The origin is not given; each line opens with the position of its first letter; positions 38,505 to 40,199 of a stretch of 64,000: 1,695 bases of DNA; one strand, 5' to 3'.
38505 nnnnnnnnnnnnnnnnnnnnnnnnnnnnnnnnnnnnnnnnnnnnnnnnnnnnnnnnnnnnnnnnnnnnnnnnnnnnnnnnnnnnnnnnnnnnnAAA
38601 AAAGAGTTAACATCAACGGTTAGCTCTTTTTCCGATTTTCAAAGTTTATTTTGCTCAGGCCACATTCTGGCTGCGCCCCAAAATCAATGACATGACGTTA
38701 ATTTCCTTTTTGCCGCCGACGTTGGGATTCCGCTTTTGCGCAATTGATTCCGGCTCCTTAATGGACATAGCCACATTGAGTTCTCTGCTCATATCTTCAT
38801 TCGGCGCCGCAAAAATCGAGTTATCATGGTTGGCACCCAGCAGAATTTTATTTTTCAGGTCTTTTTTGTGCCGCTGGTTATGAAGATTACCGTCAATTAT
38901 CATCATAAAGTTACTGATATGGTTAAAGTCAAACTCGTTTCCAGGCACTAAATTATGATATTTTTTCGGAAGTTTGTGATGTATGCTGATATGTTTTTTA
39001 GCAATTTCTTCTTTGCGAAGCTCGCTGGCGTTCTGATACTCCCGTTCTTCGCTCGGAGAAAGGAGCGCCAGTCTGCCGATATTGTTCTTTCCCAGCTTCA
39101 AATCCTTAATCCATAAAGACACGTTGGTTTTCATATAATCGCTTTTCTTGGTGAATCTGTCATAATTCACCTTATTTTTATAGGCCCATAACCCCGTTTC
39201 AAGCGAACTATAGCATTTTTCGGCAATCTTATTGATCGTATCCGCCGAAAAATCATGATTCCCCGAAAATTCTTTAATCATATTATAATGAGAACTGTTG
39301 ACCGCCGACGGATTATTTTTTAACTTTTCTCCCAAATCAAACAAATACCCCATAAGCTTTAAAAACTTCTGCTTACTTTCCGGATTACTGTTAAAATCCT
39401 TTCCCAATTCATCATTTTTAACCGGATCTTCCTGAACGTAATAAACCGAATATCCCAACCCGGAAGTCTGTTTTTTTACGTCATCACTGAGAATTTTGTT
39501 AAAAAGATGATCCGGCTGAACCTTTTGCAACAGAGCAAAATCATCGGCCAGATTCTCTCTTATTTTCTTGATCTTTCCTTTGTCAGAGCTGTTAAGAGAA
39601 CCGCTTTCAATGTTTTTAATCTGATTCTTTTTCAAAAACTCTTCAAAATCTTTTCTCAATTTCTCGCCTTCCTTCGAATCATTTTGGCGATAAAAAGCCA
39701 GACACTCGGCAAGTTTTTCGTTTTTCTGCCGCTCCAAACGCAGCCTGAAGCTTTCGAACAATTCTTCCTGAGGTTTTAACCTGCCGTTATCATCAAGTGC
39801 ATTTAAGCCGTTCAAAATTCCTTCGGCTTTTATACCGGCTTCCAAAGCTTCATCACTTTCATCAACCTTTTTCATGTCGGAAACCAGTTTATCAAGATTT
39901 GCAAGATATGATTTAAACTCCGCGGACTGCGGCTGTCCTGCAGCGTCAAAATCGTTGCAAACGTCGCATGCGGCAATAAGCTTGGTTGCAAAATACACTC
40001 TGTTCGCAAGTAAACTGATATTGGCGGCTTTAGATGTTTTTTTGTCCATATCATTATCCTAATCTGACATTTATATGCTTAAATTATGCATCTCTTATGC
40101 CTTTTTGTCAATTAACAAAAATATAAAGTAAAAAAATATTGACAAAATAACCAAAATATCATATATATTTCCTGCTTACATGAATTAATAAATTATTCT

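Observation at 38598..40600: AT-rich islet between lpxK and an aldo-keto reductase: orphan protein with AHH/HNH-like nuclease C-terminus plus divergent small orphan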

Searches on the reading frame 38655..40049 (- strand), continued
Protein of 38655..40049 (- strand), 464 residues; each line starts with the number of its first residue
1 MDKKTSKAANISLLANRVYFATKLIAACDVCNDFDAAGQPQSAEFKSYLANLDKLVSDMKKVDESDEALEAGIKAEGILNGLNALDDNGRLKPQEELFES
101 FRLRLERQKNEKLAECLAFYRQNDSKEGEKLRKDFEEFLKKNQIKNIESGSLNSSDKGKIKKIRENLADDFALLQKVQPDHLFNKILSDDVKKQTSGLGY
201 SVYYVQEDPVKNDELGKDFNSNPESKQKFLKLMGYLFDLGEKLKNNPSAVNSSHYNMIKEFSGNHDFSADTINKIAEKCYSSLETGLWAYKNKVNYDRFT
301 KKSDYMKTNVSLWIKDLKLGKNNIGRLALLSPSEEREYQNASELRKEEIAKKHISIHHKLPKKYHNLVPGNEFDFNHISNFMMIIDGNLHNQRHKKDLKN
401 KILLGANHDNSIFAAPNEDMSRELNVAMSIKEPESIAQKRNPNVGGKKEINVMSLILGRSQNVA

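Call 38: fold_search(model_id=the predicted structure, library=pdb)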
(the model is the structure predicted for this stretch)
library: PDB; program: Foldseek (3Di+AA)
matches with E <= 10: 72; with E <= 0.001: 0
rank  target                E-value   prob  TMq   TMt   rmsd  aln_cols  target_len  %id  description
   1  3p8c_A                5.0e-01  0.10  0.11  0.06  25.0       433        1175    6  Structure and Control of the Actin Regulatory WAVE Complex (released 2010-12-01)
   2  5udk_A                1.2e+00  0.09  0.12  0.12  17.3       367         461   14  IFIT1 monomeric mutant (L457E/L464E) with PPP-AAAA (released 2017-03-01)
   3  5udi_A                1.3e+00  0.10  0.12  0.12  16.5       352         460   13  IFIT1 monomeric mutant (L457E/L464E) with m7Gppp-AAAA (syn and anti conformations of cap) (released 2017-03-01)
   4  7d5q_A                1.5e+00  0.04  0.10  0.11  24.9       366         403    9  Structure of NorC transporter (K398A mutant) in an outward-open conformation in complex with a single-chain Indian cam (released 2021-06-09)
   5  6euq                  1.6e+00  0.06  0.11  0.12  27.6       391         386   10  MdfA(Q131R/L339E) (released 2018-08-08)
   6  8glv_Me               2.1e+00  0.04  0.09  0.02  26.7       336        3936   10  96-nm repeat unit of doublet microtubules from Chlamydomonas reinhardtii flagella (released 2023-05-31)
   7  6c6k_A                2.2e+00  0.07  0.12  0.12  17.6       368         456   14  Structural basis for preferential recognition of cap 0 RNA by a human IFIT1-IFIT3 protein complex (released 2018-04-04)
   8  7d5q_B                2.2e+00  0.04  0.10  0.11  24.6       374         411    9  Structure of NorC transporter (K398A mutant) in an outward-open conformation in complex with a single-chain Indian cam (released 2021-06-09)
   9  6n9g_B                2.3e+00  0.03  0.09  0.10  25.8       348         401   12  Crystal Structure of RGS7-Gbeta5 dimer (released 2019-01-09)
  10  9unx                  2.4e+00  0.03  0.09  0.09  28.4       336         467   10  Cryo-EM structure of human OAT1 in complex with olmesartan and bromide ion. (released 2025-11-05)
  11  6tnt_N                2.4e+00  0.03  0.09  0.07  24.9       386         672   13  SUMOylated apoAPC/C with repositioned APC2 WHB domain (released 2021-01-13)
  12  9exk                  2.6e+00  0.04  0.11  0.07  23.2       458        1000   11  Scalable protein design using hallucination in a relaxed sequence space (released 2024-10-16)
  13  9kl5                  2.7e+00  0.03  0.09  0.09  27.9       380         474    9  Cryo-EM strucuture of human OAT1 in complex with probenecid (released 2025-11-05)
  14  5waq                  3.3e+00  0.08  0.10  0.19  21.9       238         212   11  Structure of BamD from Neisseria gonorrhoeae (released 2017-12-06)
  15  2pbi_A                3.3e+00  0.03  0.09  0.09  28.6       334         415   12  The multifunctional nature of Gbeta5/RGS9 revealed from its crystal structure (released 2008-01-29)
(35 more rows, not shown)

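Call 63: list_cluster_members(proteins=[P0012, P0013, P0014, P0015, P0018, P0021, P0026, P0028, P0031, P0033])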
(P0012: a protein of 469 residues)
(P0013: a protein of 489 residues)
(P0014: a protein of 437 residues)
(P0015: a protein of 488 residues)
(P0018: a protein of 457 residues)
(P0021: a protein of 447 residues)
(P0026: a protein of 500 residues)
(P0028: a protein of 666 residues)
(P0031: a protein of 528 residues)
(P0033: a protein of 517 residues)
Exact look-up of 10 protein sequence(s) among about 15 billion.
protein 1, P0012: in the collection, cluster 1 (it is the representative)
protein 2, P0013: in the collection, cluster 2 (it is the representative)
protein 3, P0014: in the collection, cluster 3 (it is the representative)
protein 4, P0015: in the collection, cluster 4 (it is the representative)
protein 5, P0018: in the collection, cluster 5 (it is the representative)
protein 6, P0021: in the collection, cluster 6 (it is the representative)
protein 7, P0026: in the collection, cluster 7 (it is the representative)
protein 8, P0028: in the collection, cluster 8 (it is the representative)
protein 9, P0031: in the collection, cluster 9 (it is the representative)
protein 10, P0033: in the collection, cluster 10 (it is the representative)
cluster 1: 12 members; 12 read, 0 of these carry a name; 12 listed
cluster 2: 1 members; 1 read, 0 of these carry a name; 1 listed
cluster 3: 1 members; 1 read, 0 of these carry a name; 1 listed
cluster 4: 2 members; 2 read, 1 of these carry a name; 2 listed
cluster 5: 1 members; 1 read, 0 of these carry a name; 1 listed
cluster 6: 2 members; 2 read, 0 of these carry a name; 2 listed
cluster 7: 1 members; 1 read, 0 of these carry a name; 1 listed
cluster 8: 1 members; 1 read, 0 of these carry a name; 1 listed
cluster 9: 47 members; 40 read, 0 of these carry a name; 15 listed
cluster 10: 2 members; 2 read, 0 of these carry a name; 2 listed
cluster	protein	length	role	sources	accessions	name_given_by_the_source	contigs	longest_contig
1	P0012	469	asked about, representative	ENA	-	-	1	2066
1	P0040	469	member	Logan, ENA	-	-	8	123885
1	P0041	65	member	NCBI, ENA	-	-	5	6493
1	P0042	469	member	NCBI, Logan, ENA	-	-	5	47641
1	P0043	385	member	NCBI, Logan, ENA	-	-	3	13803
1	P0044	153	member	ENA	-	-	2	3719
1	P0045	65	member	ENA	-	-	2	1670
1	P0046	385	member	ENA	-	-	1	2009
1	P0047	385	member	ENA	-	-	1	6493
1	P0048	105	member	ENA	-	-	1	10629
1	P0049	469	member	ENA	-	-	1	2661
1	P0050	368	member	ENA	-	-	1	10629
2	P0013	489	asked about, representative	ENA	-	-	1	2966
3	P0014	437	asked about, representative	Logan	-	-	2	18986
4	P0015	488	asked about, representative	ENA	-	-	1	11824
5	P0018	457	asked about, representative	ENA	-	-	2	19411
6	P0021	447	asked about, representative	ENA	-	-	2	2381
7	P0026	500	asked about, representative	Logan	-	-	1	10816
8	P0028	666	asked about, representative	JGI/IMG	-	-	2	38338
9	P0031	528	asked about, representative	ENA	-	-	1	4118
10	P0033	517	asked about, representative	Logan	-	-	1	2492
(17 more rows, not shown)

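Call 64: search_protein_families(library=phrogs, proteins=[window:38655-40049:-, P0029, L025:3961-4302:-], max_evalue=1)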
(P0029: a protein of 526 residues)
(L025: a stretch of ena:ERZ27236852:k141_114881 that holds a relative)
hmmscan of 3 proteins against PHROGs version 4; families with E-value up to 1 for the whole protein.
window:38655-40049:- (464 aa): 1 family
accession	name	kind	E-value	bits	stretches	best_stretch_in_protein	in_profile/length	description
phrog_1618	-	unknown function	0.021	15.7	1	110-168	71-127/182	-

P0029 (526 aa): 1 family
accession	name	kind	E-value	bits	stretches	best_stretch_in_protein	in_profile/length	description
phrog_13460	-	unknown function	0.11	13.8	1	107-201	10-99/110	-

L025:3961-4302:- (113 aa): 1 family
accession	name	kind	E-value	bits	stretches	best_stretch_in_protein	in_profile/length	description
phrog_21700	-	unknown function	0.21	12.9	1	30-72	35-80/133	-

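Call 65: find_encoding_contigs(protein=P0028, flank=6000, max_places=2)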
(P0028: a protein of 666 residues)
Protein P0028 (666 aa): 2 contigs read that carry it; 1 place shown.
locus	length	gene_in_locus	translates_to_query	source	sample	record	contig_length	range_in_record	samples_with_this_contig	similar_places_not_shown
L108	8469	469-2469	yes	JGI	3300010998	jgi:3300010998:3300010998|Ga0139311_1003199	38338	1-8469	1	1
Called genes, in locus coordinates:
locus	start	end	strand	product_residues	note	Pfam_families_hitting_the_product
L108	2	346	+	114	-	?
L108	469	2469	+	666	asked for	-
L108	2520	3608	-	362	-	PF00365:PFK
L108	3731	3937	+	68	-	-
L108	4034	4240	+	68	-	PF01165:Ribosomal_S21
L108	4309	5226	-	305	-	PF02881:SRP54_N, PF06414:Zeta_toxin (weak), PF13604:AAA_30 (weak), PF20720:nSTAND3 (faint), PF00448:SRP54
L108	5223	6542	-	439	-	PF00919:UPF0004, PF04055:Radical_SAM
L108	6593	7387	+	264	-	-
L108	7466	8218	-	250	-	PF02348:CTP_transf_3, PF12804:NTP_transf_3 (weak)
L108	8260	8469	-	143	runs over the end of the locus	PF01230:HIT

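Call 66: find_encoding_contigs(protein=P0015, flank=6000, max_places=2)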
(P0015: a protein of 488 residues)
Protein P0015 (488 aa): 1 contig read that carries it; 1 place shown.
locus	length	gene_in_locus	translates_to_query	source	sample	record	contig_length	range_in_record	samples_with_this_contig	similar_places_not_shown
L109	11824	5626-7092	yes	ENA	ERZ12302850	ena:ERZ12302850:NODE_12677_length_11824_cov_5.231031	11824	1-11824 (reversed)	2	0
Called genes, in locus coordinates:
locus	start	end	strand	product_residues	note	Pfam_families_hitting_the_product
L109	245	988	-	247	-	PF00813:FliP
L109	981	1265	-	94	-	-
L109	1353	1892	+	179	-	PF05258:DciA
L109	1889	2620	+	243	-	PF13462:Thioredoxin_4, PF01323:DSBA (faint)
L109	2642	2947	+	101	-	PF09527:ATPase_gene1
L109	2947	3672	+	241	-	PF00119:ATP-synt_A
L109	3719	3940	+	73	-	PF00137:ATP-synt_C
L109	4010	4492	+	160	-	PF02326:YMF19, PF28006:HpsJ (weak), PF00430:ATP-synt_B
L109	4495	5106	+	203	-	PF00430:ATP-synt_B, PF05405:Mt_ATP-synt_B (weak)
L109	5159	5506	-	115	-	-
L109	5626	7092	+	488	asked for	-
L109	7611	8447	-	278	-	PF00800:PDT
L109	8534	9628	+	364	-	PF02547:Queuosine_synth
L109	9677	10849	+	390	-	PF00990:GGDEF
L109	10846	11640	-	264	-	PF01790:LGT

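Call 78: search_dna_similar(query=window:38655-40049:-, collection=plasmids, mode=protein, max_evalue=0.1, max_rows=10)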
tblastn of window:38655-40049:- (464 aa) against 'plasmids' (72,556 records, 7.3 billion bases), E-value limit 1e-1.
No match.

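Call 79: search_dna_similar(query=window:38655-40049:-, collection=phages, mode=protein, max_evalue=0.1, max_rows=10)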
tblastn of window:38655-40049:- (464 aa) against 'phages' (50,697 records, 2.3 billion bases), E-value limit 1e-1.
No match.

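Call 86: search_solved_structures(query=A3, max_evalue=10)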
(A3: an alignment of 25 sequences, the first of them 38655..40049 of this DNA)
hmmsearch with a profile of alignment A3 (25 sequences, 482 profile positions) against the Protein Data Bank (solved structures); distinct sequences matched with E-value up to 10: 2.
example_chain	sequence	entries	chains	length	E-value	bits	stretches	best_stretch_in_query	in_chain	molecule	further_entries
10lk_d2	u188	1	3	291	0.023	17.1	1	11-143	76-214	HEAT repeat domain-containing protein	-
2lse_A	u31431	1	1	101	0.085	15.3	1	112-192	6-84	Four Helix Bundle Protein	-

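Call 94: list_cluster_members(proteins=[P0016, P0017, P0019, P0025, P0027, P0030, P0032, P0034, P0035, P0036])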
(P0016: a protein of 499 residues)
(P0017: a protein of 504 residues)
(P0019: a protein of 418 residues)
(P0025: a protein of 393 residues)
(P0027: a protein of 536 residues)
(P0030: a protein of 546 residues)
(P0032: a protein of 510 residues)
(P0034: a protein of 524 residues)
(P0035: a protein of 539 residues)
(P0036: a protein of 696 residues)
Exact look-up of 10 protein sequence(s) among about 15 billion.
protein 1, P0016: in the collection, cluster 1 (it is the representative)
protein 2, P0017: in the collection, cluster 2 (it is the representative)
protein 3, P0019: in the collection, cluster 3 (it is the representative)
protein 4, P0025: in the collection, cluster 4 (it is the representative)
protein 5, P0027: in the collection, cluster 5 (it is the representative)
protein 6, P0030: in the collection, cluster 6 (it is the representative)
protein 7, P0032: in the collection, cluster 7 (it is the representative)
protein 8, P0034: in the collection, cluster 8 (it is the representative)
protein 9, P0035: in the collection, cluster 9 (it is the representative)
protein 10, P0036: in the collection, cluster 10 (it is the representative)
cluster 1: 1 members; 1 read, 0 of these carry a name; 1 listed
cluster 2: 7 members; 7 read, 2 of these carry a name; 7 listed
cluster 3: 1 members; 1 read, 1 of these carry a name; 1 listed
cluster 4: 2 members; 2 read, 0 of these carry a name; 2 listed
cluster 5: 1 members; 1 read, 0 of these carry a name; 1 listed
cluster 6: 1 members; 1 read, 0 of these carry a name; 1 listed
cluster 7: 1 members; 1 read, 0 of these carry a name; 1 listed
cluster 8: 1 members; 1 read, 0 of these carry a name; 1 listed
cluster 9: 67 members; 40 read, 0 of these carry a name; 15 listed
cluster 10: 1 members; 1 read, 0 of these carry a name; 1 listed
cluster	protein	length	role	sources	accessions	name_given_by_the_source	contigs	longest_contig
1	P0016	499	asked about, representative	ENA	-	-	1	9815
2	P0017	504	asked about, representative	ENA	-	-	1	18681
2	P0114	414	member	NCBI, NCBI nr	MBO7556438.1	MAG: hypothetical protein J6T72_03490, partial [Alphaproteobacteria bacterium] | hypothetical protein [Alphaproteobacteria bacterium]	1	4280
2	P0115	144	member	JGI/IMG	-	hypothetical protein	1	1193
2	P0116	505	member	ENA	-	-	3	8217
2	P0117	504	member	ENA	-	-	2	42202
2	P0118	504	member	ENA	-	-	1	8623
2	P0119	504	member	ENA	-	-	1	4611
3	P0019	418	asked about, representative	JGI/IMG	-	hypothetical protein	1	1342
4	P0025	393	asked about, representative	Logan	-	-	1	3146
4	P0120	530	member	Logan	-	-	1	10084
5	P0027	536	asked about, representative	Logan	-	-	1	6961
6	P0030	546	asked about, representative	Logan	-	-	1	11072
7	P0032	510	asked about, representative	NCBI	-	-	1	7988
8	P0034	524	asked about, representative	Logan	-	-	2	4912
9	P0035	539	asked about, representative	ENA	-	-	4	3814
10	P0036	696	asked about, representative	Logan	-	-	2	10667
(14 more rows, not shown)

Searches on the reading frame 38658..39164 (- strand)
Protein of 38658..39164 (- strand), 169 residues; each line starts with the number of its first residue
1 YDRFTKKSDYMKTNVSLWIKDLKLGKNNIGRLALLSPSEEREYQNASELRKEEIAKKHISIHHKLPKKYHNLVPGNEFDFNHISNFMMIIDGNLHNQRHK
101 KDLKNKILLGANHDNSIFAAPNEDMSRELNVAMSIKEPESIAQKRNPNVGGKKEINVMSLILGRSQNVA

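Call 37: predict_structure(alignment_id=A4)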
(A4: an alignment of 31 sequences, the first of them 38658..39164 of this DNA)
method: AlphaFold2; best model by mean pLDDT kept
length: 169 residues; sequences in the alignment: 31
mean_pLDDT: 76.5   pTM: 0.65
mean pLDDT of the five models: 76.5, 75.4, 74.5, 72.5, 64.3
residues with pLDDT >= 90: 16; 70-90: 112; 50-70: 34; < 50: 7
segments of 3 or more residues with pLDDT < 50: 163-169
pLDDT, mean of each block of 10 residues (from residue 1): 73 85 78 73 79 72 81 70 89 86 78 89 82 90 74 56 43
secondary structure, 60 per line:
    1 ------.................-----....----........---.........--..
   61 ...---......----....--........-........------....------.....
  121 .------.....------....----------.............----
elements in order: H7-23 H29-32 H37-44 H48-56 E59-63 H67-72 H77-80 E86-90 H92-99 E106-109 E116-121 E128-132 H139-142 E153-156 H157-165

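Call 44: fold_search(model_id=the predicted structure, library=pdb)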
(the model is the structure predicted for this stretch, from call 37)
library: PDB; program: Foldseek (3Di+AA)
matches with E <= 10: 7; with E <= 0.001: 0
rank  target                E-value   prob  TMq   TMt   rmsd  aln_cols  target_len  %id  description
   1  9gm9_A                1.8e+00  0.01  0.12  0.04  20.1       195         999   11  MukBEF in a DNA capture state (released 2025-03-26)
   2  9gm6_A                2.4e+00  0.01  0.12  0.04  20.2       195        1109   11  MukBEF in a nucleotide-bound state with open neck gate (heads core) (released 2025-03-26)
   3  9gm7_A                3.7e+00  0.01  0.12  0.03  20.2       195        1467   11  MukBEF in a nucleotide-bound state with open neck gate (monomer) (released 2025-03-26)
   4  6pxk_C                6.0e+00  0.01  0.13  0.06  19.3       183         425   11  3.65 Angstroms resolution structure of HslU with an axial-channel plug (released 2020-07-29)
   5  6pxk_E                6.3e+00  0.01  0.13  0.06  19.9       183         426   11  3.65 Angstroms resolution structure of HslU with an axial-channel plug (released 2020-07-29)
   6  3ebe_A                7.6e+00  0.01  0.15  0.14  14.6       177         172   10  Crystal structure of xenopus laevis replication initiation factor MCM10 internal domain (released 2008-12-09)
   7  3ebe_B                9.0e+00  0.01  0.15  0.15  14.5       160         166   13  Crystal structure of xenopus laevis replication initiation factor MCM10 internal domain (released 2008-12-09)

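Call 49: fold_search(model_id=the predicted structure, library=viral)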
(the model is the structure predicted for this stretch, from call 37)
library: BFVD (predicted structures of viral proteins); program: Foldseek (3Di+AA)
matches with E <= 10: 39; with E <= 0.001: 0
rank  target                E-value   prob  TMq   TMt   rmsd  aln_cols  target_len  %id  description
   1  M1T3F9                1.7e+00  0.06  0.24  0.20  15.3       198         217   10  Uncharacterized protein [Prochlorococcus phage P-GSP1]
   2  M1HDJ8                1.8e+00  0.11  0.23  0.34  14.6       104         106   18  Uncharacterized protein [Salmonella phage S16]
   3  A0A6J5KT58            2.1e+00  0.06  0.20  0.13  13.2       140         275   14  DUF7487 domain-containing protein [uncultured Caudovirales phage]
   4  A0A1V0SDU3            2.9e+00  0.20  0.23  0.25   2.8        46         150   11  Endonuclease I [Indivirus ILV1]
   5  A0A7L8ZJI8            2.9e+00  0.10  0.25  0.34  12.8       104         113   14  Uncharacterized protein [Campylobacter phage F379]
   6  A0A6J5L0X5            2.9e+00  0.09  0.24  0.13  15.4       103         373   14  Uncharacterized protein [uncultured Caudovirales phage]
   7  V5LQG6                3.3e+00  0.03  0.16  0.19  14.2       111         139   22  (no name in the UniProt tables at hand)
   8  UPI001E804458         4.1e+00  0.04  0.17  0.19  16.9       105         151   12  (no name look-up for this kind of identifier)
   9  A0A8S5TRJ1            4.4e+00  0.12  0.25  0.31   4.6        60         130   17  Uncharacterized protein [Siphoviridae sp. ct1SN28]
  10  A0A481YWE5            4.6e+00  0.06  0.23  0.37  11.8       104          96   12  Uncharacterized protein [Marseillevirus LCMAC201]
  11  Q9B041                4.6e+00  0.04  0.15  0.28  12.1        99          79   10  Uncharacterized protein [Mycobacterium phage Bxb1]
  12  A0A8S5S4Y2            5.2e+00  0.02  0.14  0.17  12.8        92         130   13  Uncharacterized protein [Siphoviridae sp. ctxYv12]
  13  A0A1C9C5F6            5.2e+00  0.01  0.13  0.09  18.6       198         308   11  Uncharacterized protein [Heterosigma akashiwo virus 01]
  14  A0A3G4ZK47            5.5e+00  0.05  0.18  0.15  11.2        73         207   12  HNH endonuclease [Terrestrivirus sp.]
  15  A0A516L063            5.5e+00  0.01  0.10  0.15  13.9        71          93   10  (no name in the UniProt tables at hand)
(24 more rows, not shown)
